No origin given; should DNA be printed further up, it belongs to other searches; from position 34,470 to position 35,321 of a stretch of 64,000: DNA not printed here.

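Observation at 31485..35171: Dedicated ACP / KAS-III / ketoreductase / GNAT cassette fused to a GtrB-like Und-P sugar synthase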

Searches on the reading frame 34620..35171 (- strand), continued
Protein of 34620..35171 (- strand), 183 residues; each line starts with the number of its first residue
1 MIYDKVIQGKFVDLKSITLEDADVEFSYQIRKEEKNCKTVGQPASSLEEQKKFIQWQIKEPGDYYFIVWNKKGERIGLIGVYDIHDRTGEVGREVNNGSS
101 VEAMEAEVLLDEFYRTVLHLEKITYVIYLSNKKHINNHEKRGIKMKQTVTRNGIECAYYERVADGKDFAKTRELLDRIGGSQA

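Call 19: search_solved_structures(query=A1, max_evalue=1, show_alignments=2)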
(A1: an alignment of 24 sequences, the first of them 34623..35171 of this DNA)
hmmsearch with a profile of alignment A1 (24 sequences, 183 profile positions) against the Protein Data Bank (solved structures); distinct sequences matched with E-value up to 1: 8.
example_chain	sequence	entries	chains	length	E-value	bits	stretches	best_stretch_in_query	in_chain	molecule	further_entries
5kta_A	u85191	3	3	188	1.6e-07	34.6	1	12-175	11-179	FdhC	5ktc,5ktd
3tth_A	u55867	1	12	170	0.015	18.4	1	9-146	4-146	Spermidine N1-acetyltransferase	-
6vfm_A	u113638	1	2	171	0.022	17.8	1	15-144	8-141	Spermidine N1-acetyltransferase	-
4xpk_A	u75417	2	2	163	0.023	17.7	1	17-143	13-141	N-Acetyltransferase, PseH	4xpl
6vfn_A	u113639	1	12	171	0.051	16.6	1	15-146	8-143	Spermidine N1-acetyltransferase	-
3wr7_A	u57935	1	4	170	0.35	13.9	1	54-148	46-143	Spermidine N1-acetyltransferase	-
6cy6_A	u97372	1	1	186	0.35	13.9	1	53-148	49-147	Spermidine N(1)-acetyltransferase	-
4r9m_A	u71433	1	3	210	0.42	13.6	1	52-148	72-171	Spermidine N(1)-acetyltransferase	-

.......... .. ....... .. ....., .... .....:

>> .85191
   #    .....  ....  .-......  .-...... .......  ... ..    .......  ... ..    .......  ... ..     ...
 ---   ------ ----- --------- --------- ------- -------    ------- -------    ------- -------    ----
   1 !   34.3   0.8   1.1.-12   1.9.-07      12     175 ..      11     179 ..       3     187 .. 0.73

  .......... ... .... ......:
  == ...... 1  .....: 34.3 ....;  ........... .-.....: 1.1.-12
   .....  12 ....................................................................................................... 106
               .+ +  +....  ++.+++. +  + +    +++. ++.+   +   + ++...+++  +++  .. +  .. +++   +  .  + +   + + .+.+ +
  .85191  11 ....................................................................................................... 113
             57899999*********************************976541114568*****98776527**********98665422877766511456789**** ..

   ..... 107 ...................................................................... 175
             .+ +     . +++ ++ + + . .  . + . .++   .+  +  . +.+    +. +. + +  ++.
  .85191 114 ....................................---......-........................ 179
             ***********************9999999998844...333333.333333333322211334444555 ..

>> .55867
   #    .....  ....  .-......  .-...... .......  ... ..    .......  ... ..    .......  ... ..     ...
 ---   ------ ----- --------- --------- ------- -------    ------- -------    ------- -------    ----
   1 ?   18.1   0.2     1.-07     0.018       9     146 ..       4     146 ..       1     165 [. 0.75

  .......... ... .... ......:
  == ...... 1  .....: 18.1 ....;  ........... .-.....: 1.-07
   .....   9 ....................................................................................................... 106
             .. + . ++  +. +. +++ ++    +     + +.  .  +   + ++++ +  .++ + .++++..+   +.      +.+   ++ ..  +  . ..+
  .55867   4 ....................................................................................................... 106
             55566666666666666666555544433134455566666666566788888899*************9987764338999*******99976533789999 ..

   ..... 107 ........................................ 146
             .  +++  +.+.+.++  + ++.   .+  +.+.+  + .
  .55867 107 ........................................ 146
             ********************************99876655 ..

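Call 33: predict_structure(alignment_id=A1)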
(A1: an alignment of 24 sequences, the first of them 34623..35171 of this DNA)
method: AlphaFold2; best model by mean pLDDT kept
length: 183 residues; sequences in the alignment: 24
mean_pLDDT: 91.7   pTM: 0.86
mean pLDDT of the five models: 91.7, 90.4, 90.4, 89.9, 89.0
residues with pLDDT >= 90: 137; 70-90: 41; 50-70: 3; < 50: 2
segments of 3 or more residues with pLDDT < 50: none
pLDDT, mean of each block of 10 residues (from residue 1): 96 97 97 83 89 94 96 97 95 90 96 97 93 87 91 90 89 87 44
secondary structure, 60 per line:
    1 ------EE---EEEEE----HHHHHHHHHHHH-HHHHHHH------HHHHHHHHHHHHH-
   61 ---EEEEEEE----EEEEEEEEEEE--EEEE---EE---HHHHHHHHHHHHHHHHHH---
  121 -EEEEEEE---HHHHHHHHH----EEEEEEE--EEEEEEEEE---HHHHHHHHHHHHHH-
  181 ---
elements in order: E12-16 H21-32 H34-40 H47-59 E64-70 E75-85 E88-91 H100-117 E122-128 H132-140 E145-151 E154-162 H166-179

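Call 35: fold_search(model_id=the predicted structure, library=pdb)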
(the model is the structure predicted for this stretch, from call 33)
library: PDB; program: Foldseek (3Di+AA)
matches with E <= 10: 1280; with E <= 0.001: 432
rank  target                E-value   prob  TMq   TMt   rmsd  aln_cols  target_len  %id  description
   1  7kwx_A                2.3e-10  1.00  0.60  0.64   4.3       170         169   15  Spermidine N-acetyltransferase SpeG N152L mutant from Vibrio cholerae (released 2020-12-16)
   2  5ktc                  2.7e-10  1.00  0.75  0.74   3.4       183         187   18  FdhC with bound products: Coenzyme A and 3-[(R)-3-hydroxybutanoylamino]-3,6-dideoxy-d-galactose (released 2016-07-27)
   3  6dau_D                2.7e-10  1.00  0.62  0.66   4.3       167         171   16  Crystal structure of E33Q and E41Q mutant forms of the spermidine/spermine N-acetyltransferase SpeG from Vibrio choler (released 2018-07-04)
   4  4ygo_E                2.9e-10  1.00  0.62  0.67   4.2       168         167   17  Dodecameric structure of spermidine N-acetyltransferase from Vibrio cholerae in intermediate state (released 2015-10-07)
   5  4ri1_A                3.3e-10  1.00  0.73  0.75   3.7       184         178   17  Crystal structure of Helicobacter pylori pseudaminic acid biosynthesis N -acetyltransferase PseH complex with acetyl-c (released 2015-04-01)
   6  3tcv_A                3.9e-10  1.00  0.71  0.60   4.2       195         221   14  Crystal structure of a GCN5-related N-acetyltransferase from Brucella melitensis (released 2011-08-17)
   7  7kwx_B                3.9e-10  1.00  0.63  0.67   4.4       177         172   15  Spermidine N-acetyltransferase SpeG N152L mutant from Vibrio cholerae (released 2020-12-16)
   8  7kwq_C                4.1e-10  1.00  0.62  0.67   4.3       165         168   16  Spermidine N-acetyltransferase SpeG R149-K152 chimera from Vibrio cholerae and hSSAT (released 2020-12-16)
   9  2z10                  4.4e-10  1.00  0.70  0.68   4.1       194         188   17  Crystal structure of putative acetyltransferase (released 2007-11-13)
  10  7kx2_A                4.6e-10  1.00  0.63  0.68   4.0       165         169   16  Spermidine N-acetyltransferase SpeG F149A mutant from Vibrio cholerae (released 2020-12-16)
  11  7kwh_D                4.6e-10  1.00  0.60  0.66   4.6       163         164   16  Spermidine N-acetyltransferase SpeG K23-Y30 chimera from Vibrio cholerae and hSSAT (released 2020-12-16)
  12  5cnp_A                4.6e-10  1.00  0.58  0.62   5.4       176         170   16  X-ray crystal structure of Spermidine n1-acetyltransferase from Vibrio cholerae. (released 2015-07-29)
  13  3tcv_B                4.9e-10  1.00  0.70  0.59   4.6       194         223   15  Crystal structure of a GCN5-related N-acetyltransferase from Brucella melitensis (released 2011-08-17)
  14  8fv1_A                5.2e-10  1.00  0.66  0.72   3.7       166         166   17  SpeG spermidine N-acetyltransferase from Staphylococcus aureus in complex with spermine (released 2023-02-08)
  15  2zxv_A                5.2e-10  1.00  0.73  0.71   3.8       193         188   18  Crystal structure of putative acetyltransferase from T. thermophilus HB8 (released 2009-02-17)
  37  5kta                  1.4e-09  1.00  0.70  0.72   4.5       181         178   19  Apo FdhC- a nucleotide-linked sugar GNAT (released 2016-07-27)
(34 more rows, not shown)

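Call 49: search_protein_families(library=pfam, proteins=[L005:16982-17755:+, L005:17772-18443:+, L003:5129-5917:+, L001:14427-15242:+, L001:18415-19956:+, L005:14130-15647:+, L003:6009-7334:+], max_evalue=1)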
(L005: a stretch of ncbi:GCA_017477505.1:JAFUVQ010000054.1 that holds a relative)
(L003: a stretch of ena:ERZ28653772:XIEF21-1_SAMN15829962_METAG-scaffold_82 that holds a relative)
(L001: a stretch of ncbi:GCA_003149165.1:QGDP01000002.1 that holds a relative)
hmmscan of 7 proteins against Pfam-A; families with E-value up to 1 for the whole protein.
L005:16982-17755:+ (258 aa): 1 family
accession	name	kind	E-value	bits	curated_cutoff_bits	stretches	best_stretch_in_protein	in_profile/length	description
PF00583.31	Acetyltransf_1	-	0.14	12.9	20.7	0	166-246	31-116/116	Acetyltransferase (GNAT) family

L005:17772-18443:+ (224 aa): 3 families
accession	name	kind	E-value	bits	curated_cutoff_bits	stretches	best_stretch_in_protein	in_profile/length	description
PF00753.33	Lactamase_B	-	7.4e-16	59.1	22.7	1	21-209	6-196/196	Metallo-beta-lactamase superfamily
PF12706.13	Lactamase_B_2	-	0.00011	22.3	27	1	51-94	27-73/200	Beta-lactamase superfamily domain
PF19583.5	ODP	-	0.0028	18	27.2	1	18-169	8-136/194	ODP family beta lactamase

L003:5129-5917:+ (263 aa): 3 families
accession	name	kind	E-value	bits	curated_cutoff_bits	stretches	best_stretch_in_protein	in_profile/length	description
PF00583.31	Acetyltransf_1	-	0.0057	17.4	20.7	1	160-247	24-116/116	Acetyltransferase (GNAT) family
PF13673.13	Acetyltransf_10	-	0.024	15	23.6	1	158-251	20-111/128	Acetyltransferase (GNAT) domain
PF13508.13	Acetyltransf_7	-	0.09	13.6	27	1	171-248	7-83/84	Acetyltransferase (GNAT) domain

L001:14427-15242:+ (272 aa): 0 families

L001:18415-19956:+ (514 aa): 9 families
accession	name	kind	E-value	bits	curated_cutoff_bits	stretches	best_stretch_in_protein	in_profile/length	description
PF13271.11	DUF4062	-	3.1e-19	69.4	24.7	1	4-90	1-82/82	Domain of unknown function (DUF4062)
PF13749.12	HATPase_c_4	-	3.8e-19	68.9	26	1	315-400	2-89/89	Putative ATP-dependent DNA helicase recG C-terminal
PF09811.14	Yae1_N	-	0.00061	19.9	27.5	2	419-445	4-30/39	Essential protein Yae1, N terminal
PF13412.12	HTH_24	-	0.00061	19.8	21.9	1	450-491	2-43/48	Winged helix-turn-helix DNA-binding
PF12802.13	MarR_2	-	0.014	16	27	1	456-499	10-54/61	MarR family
PF25213.1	HVO_A0261_N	-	0.072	13.4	35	1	461-499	20-58/86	HVO_A0261 N-terminal domain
PF01047.28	MarR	-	0.18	12.2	24.6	1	449-497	1-49/59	MarR family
PF08220.18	HTH_DeoR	-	0.23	11.6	21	1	454-498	3-47/57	DeoR-like helix-turn-helix domain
PF07418.16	PCEMA1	-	0.29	10.7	21.4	1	408-443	253-288/294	Acidic phosphoprotein precursor PCEMA1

L005:14130-15647:+ (506 aa): 1 family
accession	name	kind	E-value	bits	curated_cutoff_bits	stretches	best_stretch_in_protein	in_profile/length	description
PF00501.34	AMP-binding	-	1.9e-56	192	29.9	1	8-363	1-384/384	AMP-binding enzyme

L003:6009-7334:+ (442 aa): 3 families
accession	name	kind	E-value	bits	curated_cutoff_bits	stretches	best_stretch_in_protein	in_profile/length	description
PF00501.34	AMP-binding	-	4.7e-33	115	29.9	1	8-315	3-383/384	AMP-binding enzyme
PF13193.12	AMP-binding_C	-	1.6e-09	39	24.5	1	362-430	1-67/76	AMP-binding enzyme C-terminal domain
PF23562.2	AMP-binding_C_3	-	0.0019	19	20.8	1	350-405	4-59/124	AMP-binding enzyme C-terminal domain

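Call 52: find_encoding_contigs(protein=window:34620-35171:-, flank=3000, max_places=3)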
Protein window:34620-35171:- (183 aa): 23 contigs read that carry it; 2 places shown.
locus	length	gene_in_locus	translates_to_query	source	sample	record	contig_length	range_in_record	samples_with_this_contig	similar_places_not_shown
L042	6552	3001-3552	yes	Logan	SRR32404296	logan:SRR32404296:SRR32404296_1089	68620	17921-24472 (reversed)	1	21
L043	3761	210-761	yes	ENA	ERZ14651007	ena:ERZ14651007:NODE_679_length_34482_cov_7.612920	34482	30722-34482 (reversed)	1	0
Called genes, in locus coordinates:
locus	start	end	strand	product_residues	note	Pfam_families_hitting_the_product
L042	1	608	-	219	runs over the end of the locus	PF25087:GMPPB_C (weak), PF00132:Hexapep (faint)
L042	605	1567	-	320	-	PF00535:Glycos_transf_2, PF10111:Glyco_tranf_2_2 (faint), PF13641:Glyco_tranf_2_3 (weak)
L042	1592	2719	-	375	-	PF00155:Aminotran_1_2, PF01041:DegT_DnrJ_EryC1, PF00266:Aminotran_5 (weak)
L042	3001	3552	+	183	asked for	PF13302:Acetyltransf_3 (weak)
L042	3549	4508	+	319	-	PF00535:Glycos_transf_2, PF13641:Glyco_tranf_2_3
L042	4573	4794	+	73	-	PF00550:PP-binding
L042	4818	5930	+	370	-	PF08392:FAE1_CUT1_RppA (weak), PF08545:ACP_syn_III, PF08541:ACP_syn_III_C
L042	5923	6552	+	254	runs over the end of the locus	PF00106:adh_short, PF08659:KR, PF13561:adh_short_C2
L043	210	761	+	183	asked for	PF13302:Acetyltransf_3 (weak)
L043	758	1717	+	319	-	PF00535:Glycos_transf_2, PF13641:Glyco_tranf_2_3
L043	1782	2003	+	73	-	PF00550:PP-binding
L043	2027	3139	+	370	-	PF08392:FAE1_CUT1_RppA (weak), PF08545:ACP_syn_III, PF08541:ACP_syn_III_C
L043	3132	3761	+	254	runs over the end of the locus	PF00106:adh_short, PF08659:KR, PF13561:adh_short_C2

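Call 66: search_protein_representatives(alignment_id=A1)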
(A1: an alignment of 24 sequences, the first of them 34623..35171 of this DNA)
Query: 24 sequences, 183 profile positions. Proteins with E-value up to 0.001 (for the whole library): 1022; up to 1e-10: 349; up to 1e-30: 25. The best 150 are listed.
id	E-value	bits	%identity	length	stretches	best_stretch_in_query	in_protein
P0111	4.5e-77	274.3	-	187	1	1-181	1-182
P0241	5.4e-57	208.9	-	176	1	1-176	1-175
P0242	8.4e-56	205.0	-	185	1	1-174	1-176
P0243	3.0e-55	203.1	-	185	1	1-176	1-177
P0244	1.5e-50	187.8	-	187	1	1-181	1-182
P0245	3.8e-49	183.3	-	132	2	1-70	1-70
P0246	6.2e-47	176.1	-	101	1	1-90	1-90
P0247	6.0e-45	169.6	-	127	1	56-181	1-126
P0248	9.2e-40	152.7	-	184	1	1-138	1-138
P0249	8.9e-39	149.5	-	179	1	1-173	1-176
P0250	9.0e-38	146.2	-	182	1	1-162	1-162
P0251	6.0e-37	143.5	-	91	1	1-70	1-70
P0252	2.1e-36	141.7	-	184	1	1-170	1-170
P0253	1.6e-35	138.8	-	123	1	66-182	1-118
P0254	9.1e-35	136.4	-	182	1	1-157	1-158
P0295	6.1e-27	110.9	-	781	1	1-174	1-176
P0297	1.8e-26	109.4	-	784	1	1-165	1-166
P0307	1.3e-25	106.6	-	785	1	1-134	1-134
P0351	6.6e-22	94.5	-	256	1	1-181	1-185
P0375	8.2e-20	87.7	-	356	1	43-147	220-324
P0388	2.3e-18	83.0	-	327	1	5-168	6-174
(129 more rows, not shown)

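Call 67: search_protein_families(library=pfam, proteins=[P0295, P0297, P0307, P0388, P0375, P0351], max_evalue=0.001)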
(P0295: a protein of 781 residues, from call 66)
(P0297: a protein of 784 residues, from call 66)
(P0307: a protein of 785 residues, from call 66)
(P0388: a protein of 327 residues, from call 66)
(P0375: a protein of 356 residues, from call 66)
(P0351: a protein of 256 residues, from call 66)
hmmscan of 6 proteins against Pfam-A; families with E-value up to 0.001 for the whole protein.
P0295 (781 aa): 3 families
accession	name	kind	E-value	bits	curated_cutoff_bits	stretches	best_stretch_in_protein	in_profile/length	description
PF00501.34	AMP-binding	-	4.2e-54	184.2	29.9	1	305-651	2-384/384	AMP-binding enzyme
PF13193.12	AMP-binding_C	-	6.6e-13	49.8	24.5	1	702-774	2-76/76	AMP-binding enzyme C-terminal domain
PF13302.13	Acetyltransf_3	-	5.9e-10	40.4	25.4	1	17-140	7-136/138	Acetyltransferase (GNAT) domain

P0297 (784 aa): 3 families
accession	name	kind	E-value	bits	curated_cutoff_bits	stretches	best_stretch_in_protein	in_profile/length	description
PF00501.34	AMP-binding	-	1.5e-50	172.5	29.9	1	309-651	4-384/384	AMP-binding enzyme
PF13302.13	Acetyltransf_3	-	3.6e-12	47.6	25.4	1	13-141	3-137/138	Acetyltransferase (GNAT) domain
PF13193.12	AMP-binding_C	-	2.5e-07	32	24.5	1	702-776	2-76/76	AMP-binding enzyme C-terminal domain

P0307 (785 aa): 3 families
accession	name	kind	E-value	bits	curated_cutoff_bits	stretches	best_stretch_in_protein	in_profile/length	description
PF00501.34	AMP-binding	-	3.3e-45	155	29.9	1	316-651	8-384/384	AMP-binding enzyme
PF13193.12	AMP-binding_C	-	2.8e-11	44.6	24.5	1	701-776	1-76/76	AMP-binding enzyme C-terminal domain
PF13302.13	Acetyltransf_3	-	1.6e-09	39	25.4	1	17-140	7-136/138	Acetyltransferase (GNAT) domain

P0388 (327 aa): 3 families
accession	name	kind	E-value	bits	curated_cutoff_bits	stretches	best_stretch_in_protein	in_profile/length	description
PF13302.13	Acetyltransf_3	-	1.3e-13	52.3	25.4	1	15-144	4-137/138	Acetyltransferase (GNAT) domain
PF13669.12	Glyoxalase_4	-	1.4e-11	45.1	27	1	202-305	1-102/109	Glyoxalase/Bleomycin resistance protein/Dioxygenase superfamily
PF13420.13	Acetyltransf_4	-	3.4e-08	34.1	24.3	1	15-143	1-133/155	Acetyltransferase (GNAT) domain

P0375 (356 aa): 1 family
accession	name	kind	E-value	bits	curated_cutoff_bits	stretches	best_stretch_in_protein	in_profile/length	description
PF13302.13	Acetyltransf_3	-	4.7e-08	34.3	25.4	1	221-316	33-135/138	Acetyltransferase (GNAT) domain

P0351 (256 aa): 2 families
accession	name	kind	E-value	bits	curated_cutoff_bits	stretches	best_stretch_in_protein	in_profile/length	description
PF13302.13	Acetyltransf_3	-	1.7e-11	45.4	25.4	1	12-143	2-137/138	Acetyltransferase (GNAT) domain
PF13420.13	Acetyltransf_4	-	1e-09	39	24.3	1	14-145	1-136/155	Acetyltransferase (GNAT) domain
